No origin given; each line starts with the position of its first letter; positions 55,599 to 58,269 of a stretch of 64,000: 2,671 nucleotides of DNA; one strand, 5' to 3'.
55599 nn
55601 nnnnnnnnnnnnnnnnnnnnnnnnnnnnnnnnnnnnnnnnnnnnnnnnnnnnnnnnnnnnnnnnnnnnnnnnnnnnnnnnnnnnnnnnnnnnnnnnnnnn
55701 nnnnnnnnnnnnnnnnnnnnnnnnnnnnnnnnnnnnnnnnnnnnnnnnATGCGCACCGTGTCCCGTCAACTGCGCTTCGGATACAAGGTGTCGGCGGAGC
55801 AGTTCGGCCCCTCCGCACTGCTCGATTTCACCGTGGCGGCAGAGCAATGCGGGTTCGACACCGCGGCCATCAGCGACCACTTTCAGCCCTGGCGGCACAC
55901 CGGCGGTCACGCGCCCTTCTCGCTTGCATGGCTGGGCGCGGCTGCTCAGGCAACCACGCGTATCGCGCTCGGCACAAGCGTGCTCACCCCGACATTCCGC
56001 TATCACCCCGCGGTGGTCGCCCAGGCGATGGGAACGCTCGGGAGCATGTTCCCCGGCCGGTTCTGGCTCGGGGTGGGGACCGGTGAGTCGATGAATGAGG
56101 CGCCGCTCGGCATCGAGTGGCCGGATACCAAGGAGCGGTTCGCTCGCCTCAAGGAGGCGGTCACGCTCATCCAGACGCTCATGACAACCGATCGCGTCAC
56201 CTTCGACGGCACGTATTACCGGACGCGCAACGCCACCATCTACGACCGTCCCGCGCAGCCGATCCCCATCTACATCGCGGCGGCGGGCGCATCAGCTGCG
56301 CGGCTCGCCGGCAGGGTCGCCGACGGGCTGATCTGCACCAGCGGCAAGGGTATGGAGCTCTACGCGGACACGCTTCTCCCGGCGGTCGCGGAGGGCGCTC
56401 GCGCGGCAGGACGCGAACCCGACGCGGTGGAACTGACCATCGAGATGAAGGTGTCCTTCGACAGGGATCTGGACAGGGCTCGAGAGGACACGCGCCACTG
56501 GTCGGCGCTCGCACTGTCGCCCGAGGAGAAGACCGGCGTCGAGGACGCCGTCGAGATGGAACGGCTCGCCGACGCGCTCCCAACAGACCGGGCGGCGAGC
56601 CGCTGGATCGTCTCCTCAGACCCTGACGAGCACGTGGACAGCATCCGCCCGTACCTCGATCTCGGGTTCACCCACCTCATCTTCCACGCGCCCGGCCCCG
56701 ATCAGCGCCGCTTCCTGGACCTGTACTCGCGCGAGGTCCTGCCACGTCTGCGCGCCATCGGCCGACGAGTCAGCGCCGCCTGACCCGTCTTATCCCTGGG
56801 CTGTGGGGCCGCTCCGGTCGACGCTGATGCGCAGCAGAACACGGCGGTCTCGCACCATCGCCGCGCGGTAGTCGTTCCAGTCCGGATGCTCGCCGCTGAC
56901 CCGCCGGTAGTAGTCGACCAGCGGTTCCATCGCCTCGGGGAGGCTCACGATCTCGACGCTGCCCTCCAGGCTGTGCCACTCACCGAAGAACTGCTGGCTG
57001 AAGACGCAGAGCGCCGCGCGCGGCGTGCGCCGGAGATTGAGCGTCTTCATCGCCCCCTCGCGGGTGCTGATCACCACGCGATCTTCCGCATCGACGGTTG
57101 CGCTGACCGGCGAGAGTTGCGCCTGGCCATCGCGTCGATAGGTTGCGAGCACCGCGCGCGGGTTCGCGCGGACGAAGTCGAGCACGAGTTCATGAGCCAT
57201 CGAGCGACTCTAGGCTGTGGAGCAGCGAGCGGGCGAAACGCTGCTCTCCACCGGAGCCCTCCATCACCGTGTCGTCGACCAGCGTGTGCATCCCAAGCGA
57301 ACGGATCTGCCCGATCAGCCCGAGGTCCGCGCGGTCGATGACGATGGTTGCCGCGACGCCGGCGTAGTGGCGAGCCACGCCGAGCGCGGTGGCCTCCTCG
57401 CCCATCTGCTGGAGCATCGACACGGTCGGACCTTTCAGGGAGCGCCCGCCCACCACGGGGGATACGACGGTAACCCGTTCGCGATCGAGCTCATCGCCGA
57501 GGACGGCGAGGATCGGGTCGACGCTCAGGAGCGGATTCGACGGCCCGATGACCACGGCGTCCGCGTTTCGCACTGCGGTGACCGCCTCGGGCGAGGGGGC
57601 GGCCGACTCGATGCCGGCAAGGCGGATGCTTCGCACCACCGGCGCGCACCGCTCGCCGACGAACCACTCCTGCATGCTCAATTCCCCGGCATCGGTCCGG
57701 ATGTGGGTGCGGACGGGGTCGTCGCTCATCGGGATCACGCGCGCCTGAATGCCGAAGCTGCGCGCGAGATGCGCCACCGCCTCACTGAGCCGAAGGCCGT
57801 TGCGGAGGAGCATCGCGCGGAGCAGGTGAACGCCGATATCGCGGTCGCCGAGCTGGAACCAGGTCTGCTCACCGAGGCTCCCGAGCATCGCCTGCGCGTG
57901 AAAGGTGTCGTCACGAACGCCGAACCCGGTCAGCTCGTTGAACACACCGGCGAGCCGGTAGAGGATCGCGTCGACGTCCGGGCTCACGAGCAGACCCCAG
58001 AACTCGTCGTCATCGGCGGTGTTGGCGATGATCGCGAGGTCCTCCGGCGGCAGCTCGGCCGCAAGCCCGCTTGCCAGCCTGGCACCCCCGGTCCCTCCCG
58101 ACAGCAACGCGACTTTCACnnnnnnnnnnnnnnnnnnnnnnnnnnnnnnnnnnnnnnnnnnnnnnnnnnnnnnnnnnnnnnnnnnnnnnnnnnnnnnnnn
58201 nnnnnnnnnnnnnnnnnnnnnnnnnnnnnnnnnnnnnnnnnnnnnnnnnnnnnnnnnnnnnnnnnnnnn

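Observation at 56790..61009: Compact coenzyme F420 neighbourhood: DMT transporter-cofC-cofE-cofD-PPOX operon, convergent fgd, adjacent Ddn-like reductase; CofE is the short single-domain type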

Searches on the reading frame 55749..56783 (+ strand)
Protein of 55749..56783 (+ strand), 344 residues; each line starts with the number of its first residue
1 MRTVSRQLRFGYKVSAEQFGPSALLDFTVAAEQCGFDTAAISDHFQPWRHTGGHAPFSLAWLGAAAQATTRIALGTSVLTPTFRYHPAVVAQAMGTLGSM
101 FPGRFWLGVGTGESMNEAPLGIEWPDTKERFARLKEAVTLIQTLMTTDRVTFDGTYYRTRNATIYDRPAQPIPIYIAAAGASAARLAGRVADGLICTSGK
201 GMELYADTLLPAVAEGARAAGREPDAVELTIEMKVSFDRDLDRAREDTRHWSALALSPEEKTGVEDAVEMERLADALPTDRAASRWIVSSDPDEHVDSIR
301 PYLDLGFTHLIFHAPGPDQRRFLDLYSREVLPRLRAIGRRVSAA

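Call 3: search_protein_families(library=ncbifam, proteins=[window:55749-56783:+], max_evalue=0.001)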
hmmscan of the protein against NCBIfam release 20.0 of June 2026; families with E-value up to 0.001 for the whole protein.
window:55749-56783:+ (344 aa): 32 families (the best 25 are shown)
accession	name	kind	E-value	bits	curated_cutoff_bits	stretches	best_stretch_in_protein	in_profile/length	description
TIGR03554.1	F420_G6P_DH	equivalog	2.5e-140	467.2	420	1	7-335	1-331/331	glucose-6-phosphate dehydrogenase (coenzyme-F420)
TIGR03557.1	F420_G6P_family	subfamily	5.7e-81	272.1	210.4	1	10-335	1-315/316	TIGR03557 family F420-dependent LLM class oxidoreductase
TIGR03885.1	flavin_revert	hypoth_equivalog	4.4e-77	259.4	398.7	1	10-334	1-315/315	TIGR03885 family FMN-dependent LLM class oxidoreductase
TIGR04465.1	ArgArg_F420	equivalog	1.5e-68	231.5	470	1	11-335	49-364/364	F420-dependent hydroxymycolic acid dehydrogenase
TIGR03619.1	F420_Rv2161c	subfamily_domain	2.3e-38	132.2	166.9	1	27-254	3-238/247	TIGR03619 family F420-dependent LLM class oxidoreductase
TIGR03560.1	F420_Rv1855c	subfamily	4e-35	121.7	231.4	1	22-231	13-226/227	TIGR03560 family F420-dependent LLM class oxidoreductase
TIGR03555.1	F420_mer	equivalog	2.2e-33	116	348.7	1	27-332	17-325/325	5,10-methylenetetrahydromethanopterin reductase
NF002619.0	PRK02271.1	equivalog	3.4e-33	115.3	276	1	24-253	16-231/329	5,10-methylenetetrahydromethanopterin reductase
TIGR03621.1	F420_MSMEG_2516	subfamily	2.8e-31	108.8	213.15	1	8-234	1-220/295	TIGR03621 family F420-dependent LLM class oxidoreductase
TIGR03564.1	F420_MSMEG_4879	subfamily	1.6e-25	90.3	234.25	1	58-255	26-218/265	TIGR03564 family F420-dependent LLM class oxidoreductase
TIGR04024.1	F420_NP1902A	hypoth_equivalog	6.1e-24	84.3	345.4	1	20-255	13-235/330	TIGR04024 family LLM class F420-dependent oxidoreductase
TIGR03617.1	F420_MSMEG_2256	subfamily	7e-22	77.7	278.15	1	50-250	15-221/318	TIGR03617 family F420-dependent LLM class oxidoreductase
TIGR03842.1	F420_CPS_4043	hypoth_equivalog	1.8e-20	73.3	295.45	1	21-253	12-224/329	TIGR03842 family LLM class F420-dependent oxidoreductase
TIGR04021.1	LLM_DMSO2_sfnG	equivalog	1.1e-19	71.1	382.95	1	26-227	32-228/350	dimethylsulfone monooxygenase SfnG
TIGR03857.1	F420_MSMEG_2249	hypoth_equivalog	7.7e-19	68.1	218.4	1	20-245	12-224/329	TIGR03857 family LLM class F420-dependent oxidoreductase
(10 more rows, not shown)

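Call 4: search_protein_families(library=pfam, proteins=[window:55749-56783:+], max_evalue=0.001)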
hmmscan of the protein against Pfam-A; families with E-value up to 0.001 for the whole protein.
window:55749-56783:+ (344 aa): 1 family
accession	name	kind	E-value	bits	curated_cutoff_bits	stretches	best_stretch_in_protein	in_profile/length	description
PF00296.26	Bac_luciferase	-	2.3e-61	208.3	27.9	1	13-309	14-314/314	Luciferase-like monooxygenase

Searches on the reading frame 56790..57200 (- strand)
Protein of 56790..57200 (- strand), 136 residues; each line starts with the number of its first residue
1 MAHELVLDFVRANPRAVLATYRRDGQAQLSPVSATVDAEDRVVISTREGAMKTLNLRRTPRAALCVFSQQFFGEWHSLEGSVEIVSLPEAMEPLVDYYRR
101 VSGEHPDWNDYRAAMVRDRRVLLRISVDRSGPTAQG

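Call 3: search_protein_families(library=ncbifam, proteins=[window:56790-57200:-], max_evalue=0.001)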
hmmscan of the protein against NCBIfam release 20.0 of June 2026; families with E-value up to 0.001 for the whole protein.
window:56790-57200:- (136 aa): 4 families
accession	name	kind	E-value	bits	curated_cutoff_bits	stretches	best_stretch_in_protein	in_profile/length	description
TIGR03618.1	Rv1155_F420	subfamily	1.6e-33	115.6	79.05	1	7-131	2-126/127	TIGR03618 family F420-dependent PPOX class oxidoreductase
TIGR03666.1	Rv2061_F420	subfamily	4.1e-09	36.2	84.9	1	8-65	7-63/132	PPOX class F420-dependent oxidoreductase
TIGR03667.1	Rv3369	hypoth_equivalog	2e-05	24.5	125.3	1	16-129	17-129/130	TIGR03667 family PPOX class F420-dependent oxidoreductase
TIGR04023.1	PPOX_MSMEG_5819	subfamily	0.00044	20.2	85.6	1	7-66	6-68/115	PPOX class F420-dependent oxidoreductase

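Call 4: search_protein_families(library=pfam, proteins=[window:56790-57200:-], max_evalue=0.001)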
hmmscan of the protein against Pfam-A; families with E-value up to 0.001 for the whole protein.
window:56790-57200:- (136 aa): 1 family
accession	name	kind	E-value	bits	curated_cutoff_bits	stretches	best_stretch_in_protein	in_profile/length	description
PF01243.27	PNPOx_N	-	2.4e-15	57.4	28.1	1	4-128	3-114/120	Pyridoxamine 5'-phosphate oxidase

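Call 41: search_solved_structures(query=window:56790-57200:-, max_evalue=0.001, show_alignments=1)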
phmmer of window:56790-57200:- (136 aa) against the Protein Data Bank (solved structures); distinct sequences matched with E-value up to 0.001: 3.
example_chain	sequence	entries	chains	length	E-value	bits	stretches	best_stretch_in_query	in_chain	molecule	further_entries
1w9a_A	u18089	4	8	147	7.2e-20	74.4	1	6-128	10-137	PUTATIVE PYRIDOXINE/PYRIDOXAMINE 5'-PHOSPHATE OXIDASE | hypothetical protein Rv1155 | PYRIDOXINE 5'-PHOSPHATE OXIDASE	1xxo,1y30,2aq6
4qvb_A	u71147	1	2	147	7.3e-20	74.4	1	6-128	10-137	Rv1155 protein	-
1rfe_A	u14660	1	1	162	3.8e-08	36.5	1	5-129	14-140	hypothetical protein Rv2991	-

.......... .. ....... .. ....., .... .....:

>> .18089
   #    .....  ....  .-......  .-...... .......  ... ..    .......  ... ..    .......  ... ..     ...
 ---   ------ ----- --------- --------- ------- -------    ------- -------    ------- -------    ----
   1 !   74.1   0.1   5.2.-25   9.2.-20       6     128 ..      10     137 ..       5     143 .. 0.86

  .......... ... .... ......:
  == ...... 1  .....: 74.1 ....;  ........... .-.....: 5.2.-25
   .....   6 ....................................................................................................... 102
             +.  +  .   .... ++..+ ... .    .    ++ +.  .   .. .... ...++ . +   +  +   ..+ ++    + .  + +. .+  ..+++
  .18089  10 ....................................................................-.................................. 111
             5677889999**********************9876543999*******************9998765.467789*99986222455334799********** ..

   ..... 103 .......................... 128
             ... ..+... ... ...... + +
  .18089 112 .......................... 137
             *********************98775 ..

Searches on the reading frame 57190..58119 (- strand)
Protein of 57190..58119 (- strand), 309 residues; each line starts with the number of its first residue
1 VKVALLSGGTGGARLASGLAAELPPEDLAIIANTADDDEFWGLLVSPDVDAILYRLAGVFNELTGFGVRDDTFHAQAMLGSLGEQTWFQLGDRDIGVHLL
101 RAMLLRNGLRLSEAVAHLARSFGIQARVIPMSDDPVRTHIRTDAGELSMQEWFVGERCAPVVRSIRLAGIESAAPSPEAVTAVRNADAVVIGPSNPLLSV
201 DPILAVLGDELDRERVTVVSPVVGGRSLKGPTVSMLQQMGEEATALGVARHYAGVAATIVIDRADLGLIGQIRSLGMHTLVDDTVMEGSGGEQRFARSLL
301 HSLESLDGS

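Call 3: search_protein_families(library=ncbifam, proteins=[window:57190-58119:-], max_evalue=0.001)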
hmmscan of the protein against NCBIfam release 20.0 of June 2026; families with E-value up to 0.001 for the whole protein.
window:57190-58119:- (309 aa): 2 families
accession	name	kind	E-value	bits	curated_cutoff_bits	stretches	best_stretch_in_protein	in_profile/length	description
TIGR01819.1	F420_cofD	equivalog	5.7e-79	265.2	257.45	1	4-297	2-297/301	2-phospho-L-lactate transferase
TIGR01826.1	CofD_related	subfamily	6.8e-12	45.4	196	1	95-206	85-193/310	uridine diphosphate-N-acetylglucosamine-binding protein YvcK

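Call 4: search_protein_families(library=pfam, proteins=[window:57190-58119:-], max_evalue=0.001)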
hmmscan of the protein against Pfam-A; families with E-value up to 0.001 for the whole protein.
window:57190-58119:- (309 aa): 1 family
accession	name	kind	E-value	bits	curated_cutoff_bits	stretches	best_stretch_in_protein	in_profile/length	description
PF01933.23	CofD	-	3.8e-40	138.3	30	1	3-242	1-242/290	2-phospho-L-lactate transferase CofD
